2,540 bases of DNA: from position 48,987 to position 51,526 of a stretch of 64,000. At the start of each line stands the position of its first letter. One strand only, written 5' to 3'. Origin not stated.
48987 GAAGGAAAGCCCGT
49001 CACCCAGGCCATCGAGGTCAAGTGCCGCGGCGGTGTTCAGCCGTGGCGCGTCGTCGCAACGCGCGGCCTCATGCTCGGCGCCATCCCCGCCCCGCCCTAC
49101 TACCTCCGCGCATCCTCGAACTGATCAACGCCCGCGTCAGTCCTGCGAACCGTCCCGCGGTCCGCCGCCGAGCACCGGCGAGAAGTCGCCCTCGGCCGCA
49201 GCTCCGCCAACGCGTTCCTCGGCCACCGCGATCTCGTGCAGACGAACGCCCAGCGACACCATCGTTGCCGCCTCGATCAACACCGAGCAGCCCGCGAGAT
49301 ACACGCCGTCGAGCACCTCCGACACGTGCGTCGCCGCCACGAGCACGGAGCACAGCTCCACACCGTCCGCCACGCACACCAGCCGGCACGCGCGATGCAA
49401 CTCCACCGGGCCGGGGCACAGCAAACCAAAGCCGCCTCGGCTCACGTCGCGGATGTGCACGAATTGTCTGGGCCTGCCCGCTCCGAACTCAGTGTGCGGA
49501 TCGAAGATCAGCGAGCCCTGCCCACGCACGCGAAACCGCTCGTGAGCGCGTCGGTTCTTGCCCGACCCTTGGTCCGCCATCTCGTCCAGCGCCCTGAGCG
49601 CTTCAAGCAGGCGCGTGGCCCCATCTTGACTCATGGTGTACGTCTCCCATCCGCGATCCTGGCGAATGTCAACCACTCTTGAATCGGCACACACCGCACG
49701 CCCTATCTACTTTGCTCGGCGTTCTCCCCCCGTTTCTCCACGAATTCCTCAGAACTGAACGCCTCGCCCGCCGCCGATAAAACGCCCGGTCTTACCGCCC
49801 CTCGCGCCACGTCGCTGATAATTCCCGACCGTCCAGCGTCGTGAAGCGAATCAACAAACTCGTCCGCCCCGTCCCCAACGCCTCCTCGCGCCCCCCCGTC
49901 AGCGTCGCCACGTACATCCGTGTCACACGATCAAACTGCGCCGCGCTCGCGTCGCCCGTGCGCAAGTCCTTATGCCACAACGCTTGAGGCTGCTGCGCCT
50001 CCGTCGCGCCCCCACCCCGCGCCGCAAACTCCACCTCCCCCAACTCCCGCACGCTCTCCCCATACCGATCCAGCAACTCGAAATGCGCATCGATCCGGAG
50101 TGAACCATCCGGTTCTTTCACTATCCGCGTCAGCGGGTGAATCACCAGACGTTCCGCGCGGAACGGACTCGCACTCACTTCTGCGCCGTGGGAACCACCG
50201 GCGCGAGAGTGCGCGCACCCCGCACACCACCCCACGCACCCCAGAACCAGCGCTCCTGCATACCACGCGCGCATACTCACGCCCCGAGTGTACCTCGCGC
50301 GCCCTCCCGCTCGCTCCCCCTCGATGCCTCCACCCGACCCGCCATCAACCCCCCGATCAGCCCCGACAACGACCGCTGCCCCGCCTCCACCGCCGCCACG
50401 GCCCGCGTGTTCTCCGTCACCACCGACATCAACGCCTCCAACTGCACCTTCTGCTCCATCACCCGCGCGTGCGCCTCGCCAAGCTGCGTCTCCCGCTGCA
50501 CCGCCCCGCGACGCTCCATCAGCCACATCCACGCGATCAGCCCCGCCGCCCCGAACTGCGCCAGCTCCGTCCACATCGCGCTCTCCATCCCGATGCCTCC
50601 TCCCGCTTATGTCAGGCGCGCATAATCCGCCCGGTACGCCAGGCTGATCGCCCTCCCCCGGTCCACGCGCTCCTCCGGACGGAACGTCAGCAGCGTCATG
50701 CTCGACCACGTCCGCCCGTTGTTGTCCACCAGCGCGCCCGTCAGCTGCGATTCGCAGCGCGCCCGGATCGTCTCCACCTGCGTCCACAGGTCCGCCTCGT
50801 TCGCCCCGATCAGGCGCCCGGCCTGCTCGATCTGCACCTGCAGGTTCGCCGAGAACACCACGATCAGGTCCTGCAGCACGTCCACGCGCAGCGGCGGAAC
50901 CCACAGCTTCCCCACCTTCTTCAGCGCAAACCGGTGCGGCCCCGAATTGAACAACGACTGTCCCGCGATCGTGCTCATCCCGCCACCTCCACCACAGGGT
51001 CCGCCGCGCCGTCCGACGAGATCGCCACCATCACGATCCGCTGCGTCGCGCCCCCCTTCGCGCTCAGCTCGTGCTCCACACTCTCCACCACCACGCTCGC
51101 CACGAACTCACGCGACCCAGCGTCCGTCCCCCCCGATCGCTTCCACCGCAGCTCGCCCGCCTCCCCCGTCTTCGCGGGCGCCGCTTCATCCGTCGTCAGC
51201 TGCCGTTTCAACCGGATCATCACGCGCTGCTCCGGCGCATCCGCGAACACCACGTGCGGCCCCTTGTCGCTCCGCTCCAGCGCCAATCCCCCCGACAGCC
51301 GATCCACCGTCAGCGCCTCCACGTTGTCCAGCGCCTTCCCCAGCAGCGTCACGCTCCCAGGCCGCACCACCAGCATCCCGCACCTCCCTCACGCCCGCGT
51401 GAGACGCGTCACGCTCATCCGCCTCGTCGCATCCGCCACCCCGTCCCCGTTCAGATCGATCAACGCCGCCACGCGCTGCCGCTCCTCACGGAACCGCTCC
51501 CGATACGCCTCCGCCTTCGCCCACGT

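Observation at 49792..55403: Tail-less phage head cassette between a PilZ gene and a flgM-like gene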

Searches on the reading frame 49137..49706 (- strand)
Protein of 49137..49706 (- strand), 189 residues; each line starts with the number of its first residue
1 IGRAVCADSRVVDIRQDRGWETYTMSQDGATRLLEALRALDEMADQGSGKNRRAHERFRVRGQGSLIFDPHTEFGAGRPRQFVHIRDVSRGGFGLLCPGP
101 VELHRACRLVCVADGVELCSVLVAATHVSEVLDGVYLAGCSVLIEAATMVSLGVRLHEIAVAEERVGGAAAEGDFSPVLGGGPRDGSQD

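Call 16: search_protein_families(library=pfam, max_evalue=0.01, proteins=[window:49137-49706:-])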
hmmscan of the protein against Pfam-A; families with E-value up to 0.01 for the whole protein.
window:49137-49706:- (189 aa): 1 family
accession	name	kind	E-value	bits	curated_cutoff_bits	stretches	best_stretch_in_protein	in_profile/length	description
PF07238.19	PilZ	-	0.0072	17.1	22.5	0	51-109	1-52/102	PilZ domain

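Call 17: search_protein_families(library=phrogs, max_evalue=0.1, proteins=[window:49137-49706:-])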
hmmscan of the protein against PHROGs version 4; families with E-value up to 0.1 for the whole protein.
window:49137-49706:- (189 aa): 1 family
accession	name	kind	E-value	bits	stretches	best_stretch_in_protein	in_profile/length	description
phrog_25981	-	unknown function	0.072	14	0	104-133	6-35/67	-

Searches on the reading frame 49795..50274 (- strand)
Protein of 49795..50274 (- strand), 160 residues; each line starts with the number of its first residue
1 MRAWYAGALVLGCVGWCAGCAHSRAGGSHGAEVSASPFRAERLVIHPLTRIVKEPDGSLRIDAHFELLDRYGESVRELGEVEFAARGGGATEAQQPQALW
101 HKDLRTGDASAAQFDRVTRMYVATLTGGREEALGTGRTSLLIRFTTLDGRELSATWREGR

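Call 10: search_protein_families(library=pfam, max_evalue=1, proteins=[window:49795-50274:-])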
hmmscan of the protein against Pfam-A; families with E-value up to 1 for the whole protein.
seq(160 aa): 0 families

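Call 11: search_protein_families(library=phrogs, max_evalue=1, proteins=[window:49795-50274:-])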
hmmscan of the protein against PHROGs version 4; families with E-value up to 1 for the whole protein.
seq(160 aa): 0 families

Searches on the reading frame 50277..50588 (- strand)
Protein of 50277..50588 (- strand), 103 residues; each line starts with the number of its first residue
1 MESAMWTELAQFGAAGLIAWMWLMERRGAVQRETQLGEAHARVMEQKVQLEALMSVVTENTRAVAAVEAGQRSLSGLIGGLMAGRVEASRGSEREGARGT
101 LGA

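Call 10: search_protein_families(library=pfam, max_evalue=1, proteins=[window:50277-50588:-])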
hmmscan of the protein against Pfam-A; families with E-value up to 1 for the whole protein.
window:50277-50588:- (103 aa): 1 family
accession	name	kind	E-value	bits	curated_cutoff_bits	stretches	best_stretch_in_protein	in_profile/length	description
PF02666.20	PS_Dcarbxylase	-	0.12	12.5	22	1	44-89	105-148/198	Phosphatidylserine decarboxylase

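Call 11: search_protein_families(library=phrogs, max_evalue=1, proteins=[window:50277-50588:-])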
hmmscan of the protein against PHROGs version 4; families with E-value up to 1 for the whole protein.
window:50277-50588:- (103 aa): 4 families
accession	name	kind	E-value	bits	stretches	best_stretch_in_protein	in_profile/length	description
phrog_2429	-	moron, auxiliary metabolic gene and host takeover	0.017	16.4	1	1-65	1-62/82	involved in bacteriocin production or immunity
phrog_32121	-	unknown function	0.025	15.7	1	20-71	23-74/137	-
phrog_89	-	lysis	0.039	14.9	1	14-73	13-75/143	Rz-like spanin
phrog_6204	-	unknown function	0.31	11.2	1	17-71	201-258/286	-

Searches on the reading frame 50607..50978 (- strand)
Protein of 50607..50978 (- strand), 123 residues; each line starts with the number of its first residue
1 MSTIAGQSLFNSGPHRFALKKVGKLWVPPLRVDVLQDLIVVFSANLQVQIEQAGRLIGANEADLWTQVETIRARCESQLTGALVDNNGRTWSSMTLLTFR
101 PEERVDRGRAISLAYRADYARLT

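Call 10: search_protein_families(library=pfam, max_evalue=1, proteins=[window:50607-50978:-])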
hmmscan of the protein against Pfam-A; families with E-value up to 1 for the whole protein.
window:50607-50978:- (123 aa): 0 families

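Call 11: search_protein_families(library=phrogs, max_evalue=1, proteins=[window:50607-50978:-])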
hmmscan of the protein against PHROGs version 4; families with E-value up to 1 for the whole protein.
window:50607-50978:- (123 aa): 0 families

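Call 41: search_solved_structures(query=A5, max_evalue=10)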
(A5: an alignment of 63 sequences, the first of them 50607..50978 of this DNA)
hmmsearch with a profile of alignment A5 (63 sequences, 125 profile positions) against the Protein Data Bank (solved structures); distinct sequences matched with E-value up to 10: 2.
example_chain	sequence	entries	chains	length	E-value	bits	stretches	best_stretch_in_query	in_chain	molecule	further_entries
7akz_A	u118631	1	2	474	2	11.5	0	49-107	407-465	Outer membrane protein OprM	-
5cwh_A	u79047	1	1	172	5.5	10.1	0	59-89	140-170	Designed helical repeat protein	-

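Call 50: search_protein_families(library=phrogs, alignment_id=A5, max_evalue=0.5)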
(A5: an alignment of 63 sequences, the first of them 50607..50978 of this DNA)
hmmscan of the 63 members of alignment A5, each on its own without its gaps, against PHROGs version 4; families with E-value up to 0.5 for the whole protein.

A. member 1, window:50607-50978:- (123 aa): 0 families

B. families by the number of members that match (of 63 scanned): 17 families
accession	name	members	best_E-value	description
phrog_16104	-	4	0.0011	-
phrog_35832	-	1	0.0023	-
phrog_34689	-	1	0.018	-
phrog_23659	-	1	0.073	tail protein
phrog_11696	-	1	0.096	-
phrog_36979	-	1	0.12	-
phrog_19253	-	1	0.13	-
phrog_35229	-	1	0.19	-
phrog_20446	-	1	0.21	-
phrog_17925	-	1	0.23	-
phrog_29870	-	1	0.26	-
phrog_20287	-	1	0.28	-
phrog_29540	-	1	0.28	-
phrog_38063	-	1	0.33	-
phrog_8643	-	1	0.35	DNA polymerase/primase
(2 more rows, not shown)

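Call 76: predict_structure(protein=window:50607-50978:-)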
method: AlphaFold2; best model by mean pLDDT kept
length: 123 residues; sequences in the alignment: 1
mean_pLDDT: 44.7   pTM: 0.29
mean pLDDT of the five models: 44.7, 40.4, 39.0, 38.2, 36.7
residues with pLDDT >= 90: 0; 70-90: 1; 50-70: 35; < 50: 87
segments of 3 or more residues with pLDDT < 50: 1-22, 24-38, 76-123
pLDDT, mean of each block of 10 residues (from residue 1): 31 35 41 47 56 64 63 50 38 33 43 39 31
secondary structure, 60 per line:
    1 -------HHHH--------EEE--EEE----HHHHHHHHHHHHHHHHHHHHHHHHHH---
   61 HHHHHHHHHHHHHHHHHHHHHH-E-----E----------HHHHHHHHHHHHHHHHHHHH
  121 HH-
elements in order: H8-11 E20-22 E25-27 H32-57 H61-82 H101-122

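Call 79: search_protein_families(library=padloc, max_evalue=0.01, proteins=[window:50607-50978:-])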
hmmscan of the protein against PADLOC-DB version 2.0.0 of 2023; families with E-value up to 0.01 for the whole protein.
window:50607-50978:- (123 aa): 0 families

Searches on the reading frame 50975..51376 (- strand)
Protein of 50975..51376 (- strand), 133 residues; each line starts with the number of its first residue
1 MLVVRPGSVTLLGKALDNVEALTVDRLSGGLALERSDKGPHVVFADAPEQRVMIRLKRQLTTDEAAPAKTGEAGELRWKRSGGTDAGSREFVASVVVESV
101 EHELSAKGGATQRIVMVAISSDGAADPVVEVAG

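Call 10: search_protein_families(library=pfam, max_evalue=1, proteins=[window:50975-51376:-])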
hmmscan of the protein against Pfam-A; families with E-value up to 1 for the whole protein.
window:50975-51376:- (133 aa): 0 families

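Call 11: search_protein_families(library=phrogs, max_evalue=1, proteins=[window:50975-51376:-])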
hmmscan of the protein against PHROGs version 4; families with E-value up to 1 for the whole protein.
window:50975-51376:- (133 aa): 2 families
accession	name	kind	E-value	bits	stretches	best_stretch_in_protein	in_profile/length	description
phrog_31541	-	unknown function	0.2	13.1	1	64-125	19-86/87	-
phrog_10991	-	unknown function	0.27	11.7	1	48-76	33-61/209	-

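Call 40: search_solved_structures(query=A4, max_evalue=10)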
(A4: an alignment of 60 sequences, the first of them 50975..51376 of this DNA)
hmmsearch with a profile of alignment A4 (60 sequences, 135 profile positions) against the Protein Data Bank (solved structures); distinct sequences matched with E-value up to 10: 0.

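Call 49: search_protein_families(library=phrogs, alignment_id=A4, max_evalue=0.5)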
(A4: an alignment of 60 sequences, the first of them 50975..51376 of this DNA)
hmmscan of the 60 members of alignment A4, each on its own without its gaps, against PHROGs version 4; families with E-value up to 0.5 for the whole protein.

A. member 1, window:50975-51376:- (133 aa): 2 families
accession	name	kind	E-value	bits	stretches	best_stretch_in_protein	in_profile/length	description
phrog_31541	-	unknown function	0.2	13.1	0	64-125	19-86/87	-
phrog_10991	-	unknown function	0.27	11.7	1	48-76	33-61/209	-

B. families by the number of members that match (of 60 scanned): 26 families (the first 25 are shown)
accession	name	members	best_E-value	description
phrog_35000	-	2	0.013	-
phrog_1949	-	1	0.048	-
phrog_23596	-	1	0.059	-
phrog_30307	-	1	0.067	-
phrog_23802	-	1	0.076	-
phrog_27578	-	1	0.076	-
phrog_37556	-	1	0.078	-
phrog_5458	-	1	0.12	-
phrog_38055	-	1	0.12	-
phrog_32814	-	1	0.13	-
phrog_5765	-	1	0.14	-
phrog_12927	-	1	0.15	-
phrog_3822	-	1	0.16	-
phrog_3053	-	1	0.16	-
phrog_31541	-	1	0.2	-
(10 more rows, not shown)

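Call 79: search_protein_families(library=padloc, max_evalue=0.01, proteins=[window:50975-51376:-])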
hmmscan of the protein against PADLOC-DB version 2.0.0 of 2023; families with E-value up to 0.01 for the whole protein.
window:50975-51376:- (133 aa): 0 families
